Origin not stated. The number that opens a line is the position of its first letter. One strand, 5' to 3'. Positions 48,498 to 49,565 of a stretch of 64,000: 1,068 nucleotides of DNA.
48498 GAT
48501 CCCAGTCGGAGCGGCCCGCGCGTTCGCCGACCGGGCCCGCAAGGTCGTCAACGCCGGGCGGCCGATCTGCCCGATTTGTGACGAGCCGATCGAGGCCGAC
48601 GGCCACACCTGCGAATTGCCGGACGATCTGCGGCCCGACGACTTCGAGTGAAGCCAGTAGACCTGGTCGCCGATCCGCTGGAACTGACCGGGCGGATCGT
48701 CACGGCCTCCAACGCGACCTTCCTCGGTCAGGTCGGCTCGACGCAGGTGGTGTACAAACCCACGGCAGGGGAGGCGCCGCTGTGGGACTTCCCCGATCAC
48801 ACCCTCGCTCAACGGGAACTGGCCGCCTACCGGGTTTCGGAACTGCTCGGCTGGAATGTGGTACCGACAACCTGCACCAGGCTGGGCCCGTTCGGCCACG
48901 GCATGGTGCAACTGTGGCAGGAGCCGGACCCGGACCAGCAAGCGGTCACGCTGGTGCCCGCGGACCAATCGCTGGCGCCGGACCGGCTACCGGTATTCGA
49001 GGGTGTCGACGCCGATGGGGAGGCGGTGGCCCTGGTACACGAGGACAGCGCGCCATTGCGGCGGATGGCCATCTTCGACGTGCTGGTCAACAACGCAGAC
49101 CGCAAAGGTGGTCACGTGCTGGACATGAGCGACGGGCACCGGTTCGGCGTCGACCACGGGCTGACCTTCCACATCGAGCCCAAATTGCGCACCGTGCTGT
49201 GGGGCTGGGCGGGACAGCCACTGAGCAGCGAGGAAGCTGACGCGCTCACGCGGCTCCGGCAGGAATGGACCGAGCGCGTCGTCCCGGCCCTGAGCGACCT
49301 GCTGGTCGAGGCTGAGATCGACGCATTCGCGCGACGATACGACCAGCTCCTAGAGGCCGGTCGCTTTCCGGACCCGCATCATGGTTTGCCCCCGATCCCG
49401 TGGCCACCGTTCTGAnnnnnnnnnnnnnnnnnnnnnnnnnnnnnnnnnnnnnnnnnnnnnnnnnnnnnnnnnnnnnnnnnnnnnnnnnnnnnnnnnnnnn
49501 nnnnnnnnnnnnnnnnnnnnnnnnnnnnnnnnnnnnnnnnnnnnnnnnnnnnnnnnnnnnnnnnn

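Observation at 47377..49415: Conserved actinobacterial trio of unknown function: histidine phosphatase, DUF3090-like zinc-ribbon protein and SCO1664-like atypical kinase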

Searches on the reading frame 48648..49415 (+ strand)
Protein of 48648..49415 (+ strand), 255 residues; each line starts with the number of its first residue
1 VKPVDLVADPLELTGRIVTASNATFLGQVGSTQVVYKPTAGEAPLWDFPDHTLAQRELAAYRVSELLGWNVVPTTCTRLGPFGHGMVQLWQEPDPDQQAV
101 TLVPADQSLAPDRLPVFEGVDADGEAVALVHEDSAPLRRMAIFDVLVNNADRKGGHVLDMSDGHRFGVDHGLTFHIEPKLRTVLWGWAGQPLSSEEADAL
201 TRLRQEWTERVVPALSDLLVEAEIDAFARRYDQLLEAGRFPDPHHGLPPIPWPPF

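Call 3: search_protein_families(library=ncbifam, proteins=[window:48648-49415:+], max_evalue=0.01)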
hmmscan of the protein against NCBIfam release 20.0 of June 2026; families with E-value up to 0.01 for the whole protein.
window:48648-49415:+ (255 aa): 1 family
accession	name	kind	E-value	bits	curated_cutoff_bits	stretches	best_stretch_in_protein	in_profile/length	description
TIGR03843.1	TIGR03843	hypoth_equivalog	1.1e-99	332.9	172.4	1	9-255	4-253/253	SCO1664 family protein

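Call 4: search_protein_families(library=pfam, proteins=[window:48648-49415:+], max_evalue=0.01)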
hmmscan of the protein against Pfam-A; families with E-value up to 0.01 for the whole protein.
window:48648-49415:+ (255 aa): 0 families

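Call 12: search_solved_structures(query=window:48648-49415:+, max_evalue=10, show_alignments=2)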
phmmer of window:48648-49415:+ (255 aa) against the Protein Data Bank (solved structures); distinct sequences matched with E-value up to 10: 0.

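Call 15: find_homologous_proteins(query=window:48648-49415:+)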
Query window:48648-49415:+ (255 aa): 7991 proteins with E <= 0.001 among 8000 candidates; the best 120 are listed.
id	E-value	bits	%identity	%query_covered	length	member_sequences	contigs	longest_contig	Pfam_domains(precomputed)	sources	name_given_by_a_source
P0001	7.1e-171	585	100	100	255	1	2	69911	-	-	-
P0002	3.9e-98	346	62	100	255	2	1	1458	-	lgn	-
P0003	2.0e-97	344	63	95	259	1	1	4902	-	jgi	jgi:uncharacterized repeat protein (TIGR03843 family)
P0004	4.2e-96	340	63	99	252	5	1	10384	-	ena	-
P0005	6.4e-96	339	63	100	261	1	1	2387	-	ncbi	-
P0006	7.8e-96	339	60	99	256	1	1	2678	-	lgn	-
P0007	9.6e-96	338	62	99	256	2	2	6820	-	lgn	-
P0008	1.3e-95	338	60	99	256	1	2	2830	-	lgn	-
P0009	1.9e-95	337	61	99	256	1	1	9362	-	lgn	-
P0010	2.0e-95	337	62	100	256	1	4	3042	-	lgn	-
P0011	2.5e-95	337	62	98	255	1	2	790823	PF00454.34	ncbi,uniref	ncbi:SCO1664 family protein [Pseudarthrobacter sp. J1738]|uniref:SCO1664 family protein n=1 Tax=uncl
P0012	4.1e-95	336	63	99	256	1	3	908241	-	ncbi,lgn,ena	-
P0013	4.6e-95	336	63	95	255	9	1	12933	-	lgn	-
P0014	4.8e-95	336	60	99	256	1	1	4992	-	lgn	-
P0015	6.1e-95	336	62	98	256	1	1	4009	-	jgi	jgi:uncharacterized repeat protein (TIGR03843 family)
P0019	8.1e-95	335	62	98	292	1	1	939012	-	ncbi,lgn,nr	ncbi:putative repeat protein (TIGR03843 family) [Rathayibacter sp. PhB127]|nr:putative repeat protei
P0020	9.6e-95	335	61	100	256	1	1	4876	-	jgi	jgi:uncharacterized repeat protein (TIGR03843 family)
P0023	1.1e-94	335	61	97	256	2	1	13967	-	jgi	jgi:uncharacterized repeat protein (TIGR03843 family)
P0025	1.2e-94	335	62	99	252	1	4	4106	-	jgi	jgi:uncharacterized repeat protein (TIGR03843 family)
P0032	2.1e-94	334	62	99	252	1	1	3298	-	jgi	jgi:uncharacterized repeat protein (TIGR03843 family)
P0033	2.1e-94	334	60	100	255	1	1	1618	-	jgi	jgi:uncharacterized repeat protein (TIGR03843 family)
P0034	2.9e-94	334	62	98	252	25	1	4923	-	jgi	jgi:uncharacterized repeat protein (TIGR03843 family)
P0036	4.3e-94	333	62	96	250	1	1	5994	-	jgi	jgi:uncharacterized repeat protein (TIGR03843 family)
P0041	7.2e-94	332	59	100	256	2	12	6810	-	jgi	jgi:uncharacterized repeat protein (TIGR03843 family)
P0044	8.1e-94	332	63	98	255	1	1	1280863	-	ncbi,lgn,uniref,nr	ncbi:conserved hypothetical protein [Rathayibacter oskolensis]|uniref:Repeat protein (TIGR03843 fami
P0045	8.2e-94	332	62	98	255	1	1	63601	-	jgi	jgi:uncharacterized repeat protein (TIGR03843 family)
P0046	9.0e-94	332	62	96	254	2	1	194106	-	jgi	jgi:uncharacterized repeat protein (TIGR03843 family)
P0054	1.9e-93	331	61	98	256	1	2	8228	-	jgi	jgi:uncharacterized repeat protein (TIGR03843 family)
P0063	3.7e-93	330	61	100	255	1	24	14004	-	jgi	jgi:uncharacterized repeat protein (TIGR03843 family)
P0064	3.7e-93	330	62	96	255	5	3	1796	-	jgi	jgi:uncharacterized repeat protein (TIGR03843 family)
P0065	3.9e-93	330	61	99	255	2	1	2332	-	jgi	jgi:uncharacterized repeat protein (TIGR03843 family)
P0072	5.4e-93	329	61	99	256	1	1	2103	-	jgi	jgi:uncharacterized repeat protein (TIGR03843 family)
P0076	8.0e-93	329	61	100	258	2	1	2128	-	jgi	jgi:uncharacterized repeat protein (TIGR03843 family)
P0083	1.1e-92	328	62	99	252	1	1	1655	-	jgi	jgi:uncharacterized repeat protein (TIGR03843 family)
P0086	1.2e-92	328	60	98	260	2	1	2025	-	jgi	jgi:uncharacterized repeat protein (TIGR03843 family)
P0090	1.3e-92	328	62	99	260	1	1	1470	-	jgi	jgi:uncharacterized repeat protein (TIGR03843 family)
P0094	1.5e-92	328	62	98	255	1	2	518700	PF00454.34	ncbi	ncbi:SCO1664 family protein [Arthrobacter tecti]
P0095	1.5e-92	328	62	95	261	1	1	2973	-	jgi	jgi:uncharacterized repeat protein (TIGR03843 family)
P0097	1.6e-92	328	61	98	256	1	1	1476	-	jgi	jgi:uncharacterized repeat protein (TIGR03843 family)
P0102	1.9e-92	328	61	99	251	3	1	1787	-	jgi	jgi:uncharacterized repeat protein (TIGR03843 family)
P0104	2.4e-92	327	61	96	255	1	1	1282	-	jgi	jgi:uncharacterized repeat protein (TIGR03843 family)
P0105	2.4e-92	327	60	98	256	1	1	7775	-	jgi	jgi:uncharacterized repeat protein (TIGR03843 family)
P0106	2.4e-92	327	61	99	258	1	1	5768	-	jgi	jgi:uncharacterized repeat protein (TIGR03843 family)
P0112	3.1e-92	327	62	99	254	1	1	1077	-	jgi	jgi:uncharacterized repeat protein (TIGR03843 family)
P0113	3.2e-92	327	60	100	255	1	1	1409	-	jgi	jgi:uncharacterized repeat protein (TIGR03843 family)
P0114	3.3e-92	327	63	98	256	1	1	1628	-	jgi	jgi:uncharacterized repeat protein (TIGR03843 family)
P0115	3.4e-92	327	60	100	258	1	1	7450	-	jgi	jgi:uncharacterized repeat protein (TIGR03843 family)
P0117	4.1e-92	327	61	99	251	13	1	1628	-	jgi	jgi:uncharacterized repeat protein (TIGR03843 family)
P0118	4.1e-92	327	62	98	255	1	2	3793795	-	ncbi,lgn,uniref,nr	ncbi:putative repeat protein (TIGR03843 family) [Arthrobacter pigmenti]|uniref:Putative repeat prote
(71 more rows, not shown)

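Call 22: find_related_loci(query=A1, collection=genome_contigs, flank=10000)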
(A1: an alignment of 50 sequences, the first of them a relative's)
Query A1 (255 aa) in genome_contigs; peptide patterns used: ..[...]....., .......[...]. (x = any residue, [..] = any of these).
599 stretches matched a pattern (row limit reached: there are more); 598 encode a relative of the query (tblastn E <= 1e-3); the best 80 are kept; 80 distinct loci.
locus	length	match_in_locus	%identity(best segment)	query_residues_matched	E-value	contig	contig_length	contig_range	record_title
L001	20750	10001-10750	62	5-255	6e-96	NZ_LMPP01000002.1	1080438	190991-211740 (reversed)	Rathayibacter sp. Leaf185 contig_2, whole genome shotgun sequence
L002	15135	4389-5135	61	5-253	1e-92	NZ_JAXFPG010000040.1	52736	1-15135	MAG: Micrococcus sp. isolate SUG2227 k141_669161, whole genome shotgun sequence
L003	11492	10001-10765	57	1-255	2e-92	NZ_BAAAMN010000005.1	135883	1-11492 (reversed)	Yaniella flava strain JCM 13595 sequence005, whole genome shotgun sequence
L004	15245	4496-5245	60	5-255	7e-92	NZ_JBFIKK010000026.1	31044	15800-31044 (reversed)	MAG: Nocardioides sp. isolate Mix_sand12.2021.10.D.3 k141_1891598_length_31044_cov_13.9819, whole genome shotgun sequenc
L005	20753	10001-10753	60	5-255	1e-91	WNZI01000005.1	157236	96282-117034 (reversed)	Vibrio cholerae strain 35D contig00005, whole genome shotgun sequence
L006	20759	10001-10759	59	2-255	1e-91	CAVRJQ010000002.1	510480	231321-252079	MAG: uncultured Actinomycetota bacterium isolate MFD01275.bin.2.175 genome assembly, contig: contig_3112, whole genome s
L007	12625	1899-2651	59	4-255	1e-91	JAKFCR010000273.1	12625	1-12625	MAG: Aeromicrobium sp. isolate LC026 contig-124_4436, whole genome shotgun sequence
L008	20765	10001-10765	58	1-255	3e-91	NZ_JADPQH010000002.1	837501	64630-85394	Nesterenkonia sp. Act20 contig00002, whole genome shotgun sequence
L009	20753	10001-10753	60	5-255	6e-91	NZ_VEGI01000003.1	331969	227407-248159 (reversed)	Arthrobacter sp. U41 strain DE0109 NODE_3_length_331969_cov_25.776271, whole genome shotgun sequence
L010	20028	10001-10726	62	11-255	9e-91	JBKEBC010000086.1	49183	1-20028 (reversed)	MAG: Beutenbergiaceae bacterium isolate VLC_082 k121_1311169, whole genome shotgun sequence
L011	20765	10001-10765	60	1-255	1e-90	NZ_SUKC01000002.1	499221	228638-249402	Arthrobacter sp. CAU 1506 contig2, whole genome shotgun sequence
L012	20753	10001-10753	60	5-255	1e-90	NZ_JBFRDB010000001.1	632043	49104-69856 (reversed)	Arthrobacter sp. YAF17 SCAFFOLD_0, whole genome shotgun sequence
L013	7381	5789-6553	56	1-255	1e-90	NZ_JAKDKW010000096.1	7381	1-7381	MAG: Yaniella sp. isolate 38_S52 38_S52_NODE_1141_length_7381_cov_11.955501, whole genome shotgun sequence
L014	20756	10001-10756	60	4-255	1e-90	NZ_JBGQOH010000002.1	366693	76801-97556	Cryobacterium sp. W22_MBD10_FK3 NODE_2_length_366693_cov_139.780132, whole genome shotgun sequence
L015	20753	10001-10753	59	5-255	3e-90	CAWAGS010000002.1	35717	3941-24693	MAG: uncultured Actinomycetota bacterium isolate MFD02581.bin.2.210 genome assembly, contig: contig_11792, whole genome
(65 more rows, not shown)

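Call 24: predict_structure(alignment_id=A1)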
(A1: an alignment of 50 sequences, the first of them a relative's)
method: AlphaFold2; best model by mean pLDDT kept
length: 255 residues; sequences in the alignment: 50
mean_pLDDT: 90.2   pTM: 0.89
mean pLDDT of the five models: 90.2, 87.6, 82.4, 82.0, 81.5
residues with pLDDT >= 90: 181; 70-90: 59; 50-70: 15; < 50: 0
segments of 3 or more residues with pLDDT < 50: none
pLDDT, mean of each block of 10 residues (from residue 1): 81 85 86 92 71 91 95 93 93 89 93 93 94 95 95 89 83 88 94 97 97 96 97 97 81 75
secondary structure, 60 per line:
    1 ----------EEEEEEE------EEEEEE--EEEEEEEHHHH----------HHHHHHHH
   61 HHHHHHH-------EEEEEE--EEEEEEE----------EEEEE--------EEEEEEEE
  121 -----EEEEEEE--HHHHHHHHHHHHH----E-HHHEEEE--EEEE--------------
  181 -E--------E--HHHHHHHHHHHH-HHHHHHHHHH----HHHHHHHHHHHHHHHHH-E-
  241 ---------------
elements in order: E11-17 E24-29 E32-38 H39-42 H53-67 E75-80 E83-89 E100-104 E113-120 E126-132 H135-147 E157-160 E163-166 H194-205 H207-216 H221-237

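Call 28: fold_search(model_id=the predicted structure, library=pdb)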
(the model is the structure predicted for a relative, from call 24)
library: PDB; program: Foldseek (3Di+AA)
matches with E <= 10: 1966; with E <= 0.001: 1
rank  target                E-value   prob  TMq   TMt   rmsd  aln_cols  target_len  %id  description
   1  3akk_A                2.1e-04  1.00  0.44  0.39   9.3       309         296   13  Crystal structure of A Helicobacter pylori proinflammatory kinase CtkA (released 2010-12-01)
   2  6dwi_B                3.0e-01  0.12  0.09  0.11  16.3        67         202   16  Structure of the 4462 Antibody Fab fragment bound to a Staphylococcus aureus wall techoic acid analog (released 2018-08-29)
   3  6vy4_C                3.0e-01  0.12  0.09  0.11  16.7        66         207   17  Crystal structure of Hendra receptor binding protein head domain in complex with human neutralizing antibody HENV-32 (released 2020-12-30)
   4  6bhz_H                3.0e-01  0.12  0.09  0.10  17.1        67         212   16  Trastuzumab Fab D185A (Light Chain) Mutant. (released 2018-02-14)
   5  7kgu_F                3.1e-01  0.11  0.09  0.11  16.9        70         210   16  Structure of 2Q1-Fab, an antibody selective for IDH2R140Q-HLA-B*07:02 (released 2021-06-23)
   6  8zby_G                3.1e-01  0.11  0.09  0.10  17.1        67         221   13  SARS-CoV-2 Omicron BA.1 spike trimer (x2-4P) in complex with 3 D1F6 Fabs (0 RBD up) (released 2024-05-15)
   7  3rpi_A                3.3e-01  0.12  0.09  0.10  17.1        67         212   16  Crystal Structure of Fab from 3BNC60, Highly Potent anti-HIV Antibody (released 2011-07-20)
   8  5wux_H                3.3e-01  0.11  0.09  0.10  17.1        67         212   16  TNFalpha-certolizumab Fab (released 2017-06-07)
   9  6wqo_E                3.3e-01  0.11  0.09  0.10  17.1        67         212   13  Plasmodium vivax reticulocyte binding protein 2b (PvRBP2b) bound to human monoclonal antibody 283284 (released 2021-01-27)
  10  6svl_D                3.3e-01  0.11  0.09  0.10  17.1        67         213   16  human Myeloid-derived growth factor (MYDGF) in complex with neutralizing Fab (released 2019-11-27)
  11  5drx_H                3.3e-01  0.11  0.09  0.10  17.1        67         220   16  Crystal structure of the BCR Fab fragment from subset #4 case CLL240 (released 2016-09-28)
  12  8u2c_I                3.3e-01  0.08  0.08  0.17  16.4        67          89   13  Gaussian mixture model based single particle refinement - ABC transporter (inhibitor-bound ABCG2 from EMPIAR-10374) (released 2023-11-15)
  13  8up2_A                3.5e-01  0.11  0.09  0.10  17.0        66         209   17  Murine Fab JAR 4 bound to meningococcal Factor H binding protein (released 2024-10-16)
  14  6d2p_H                3.5e-01  0.11  0.09  0.10  17.1        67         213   13  Crystal structure of IOMA-class CLK31 Fab from an HIV-1 naive donor in complex with a germline-targeting gp120 enginee (released 2019-01-16)
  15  5chn_A                3.5e-01  0.11  0.09  0.10  17.1        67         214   16  Fab fragments of chikungunya virus neutralizing human monoclonal antibody 5M16 (released 2015-11-11)
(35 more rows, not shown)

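Call 29: search_protein_families(library=pfam, alignment_id=A1, max_evalue=1)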
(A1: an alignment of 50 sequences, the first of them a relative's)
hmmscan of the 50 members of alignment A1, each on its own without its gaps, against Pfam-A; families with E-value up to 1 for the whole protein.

A. member 1, P0001 (255 aa): 1 family
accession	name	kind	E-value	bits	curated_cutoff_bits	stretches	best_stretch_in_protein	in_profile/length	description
PF00454.33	PI3_PI4_kinase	-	0.012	16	27.1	1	139-179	136-177/241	Phosphatidylinositol 3- and 4-kinase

B. families by the number of members that match (of 50 scanned): 9 families
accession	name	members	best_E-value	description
PF00454.33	PI3_PI4_kinase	47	7.7e-07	Phosphatidylinositol 3- and 4-kinase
PF07279.17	DUF1442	2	0.019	Protein of unknown function (DUF1442)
PF06702.18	Fam20C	2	0.24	Golgi casein kinase, C-terminal, Fam20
PF18604.6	PreAtp-grasp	1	0.016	Pre ATP-grasp domain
PF16844.10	DIMCO_N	1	0.096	Dinitrogenase iron-molybdenum cofactor, N-terminal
PF19938.4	DUF6400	1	0.11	Family of unknown function (DUF6400)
PF01371.25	Trp_repressor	1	0.14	Trp repressor protein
PF20613.4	HipA_2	1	0.24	HipA-like kinase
PF13490.11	zf-HC2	1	0.36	Putative zinc-finger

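Call 37: search_solved_structures(query=A1, max_evalue=10, show_alignments=3)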
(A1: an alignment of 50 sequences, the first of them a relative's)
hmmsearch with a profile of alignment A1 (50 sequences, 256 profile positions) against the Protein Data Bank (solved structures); distinct sequences matched with E-value up to 10: 3.
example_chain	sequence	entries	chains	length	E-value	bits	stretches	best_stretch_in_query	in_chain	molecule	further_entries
8whg_A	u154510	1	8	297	0.15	14.5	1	168-231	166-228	6-phosphogluconate dehydrogenase NAD-binding protein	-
8j44_A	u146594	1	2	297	1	11.7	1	168-229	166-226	6-phosphogluconate dehydrogenase NAD-binding protein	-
9vbs_A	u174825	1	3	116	1.3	11.4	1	97-155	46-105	Isoform a of Allophagy receptor allo-1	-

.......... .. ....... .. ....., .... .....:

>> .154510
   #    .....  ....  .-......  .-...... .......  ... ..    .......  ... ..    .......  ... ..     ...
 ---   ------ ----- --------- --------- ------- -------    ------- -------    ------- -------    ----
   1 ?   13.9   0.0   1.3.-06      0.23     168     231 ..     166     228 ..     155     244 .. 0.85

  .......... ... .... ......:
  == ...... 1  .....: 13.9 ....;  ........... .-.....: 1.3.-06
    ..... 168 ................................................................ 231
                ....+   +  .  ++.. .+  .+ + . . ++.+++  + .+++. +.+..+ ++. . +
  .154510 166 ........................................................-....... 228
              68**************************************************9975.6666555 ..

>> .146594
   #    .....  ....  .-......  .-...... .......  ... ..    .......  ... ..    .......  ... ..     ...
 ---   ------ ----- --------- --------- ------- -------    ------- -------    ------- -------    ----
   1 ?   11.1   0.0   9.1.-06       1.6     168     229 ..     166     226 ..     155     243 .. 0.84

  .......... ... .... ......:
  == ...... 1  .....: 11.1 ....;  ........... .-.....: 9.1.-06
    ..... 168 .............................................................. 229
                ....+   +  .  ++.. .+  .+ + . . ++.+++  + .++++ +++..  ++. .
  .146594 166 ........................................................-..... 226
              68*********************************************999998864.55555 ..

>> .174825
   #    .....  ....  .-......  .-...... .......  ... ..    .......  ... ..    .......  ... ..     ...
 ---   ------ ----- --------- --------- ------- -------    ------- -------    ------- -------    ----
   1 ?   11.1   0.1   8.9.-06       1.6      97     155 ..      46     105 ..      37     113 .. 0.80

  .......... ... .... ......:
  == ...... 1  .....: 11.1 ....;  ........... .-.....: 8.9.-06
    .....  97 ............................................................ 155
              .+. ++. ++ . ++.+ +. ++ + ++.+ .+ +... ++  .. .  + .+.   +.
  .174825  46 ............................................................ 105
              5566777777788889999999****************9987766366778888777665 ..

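Call 72: search_protein_families(library=padloc, proteins=[window:48648-49415:+], max_evalue=0.01)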
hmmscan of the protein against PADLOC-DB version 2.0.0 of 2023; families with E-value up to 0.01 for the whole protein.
window:48648-49415:+ (255 aa): 0 families
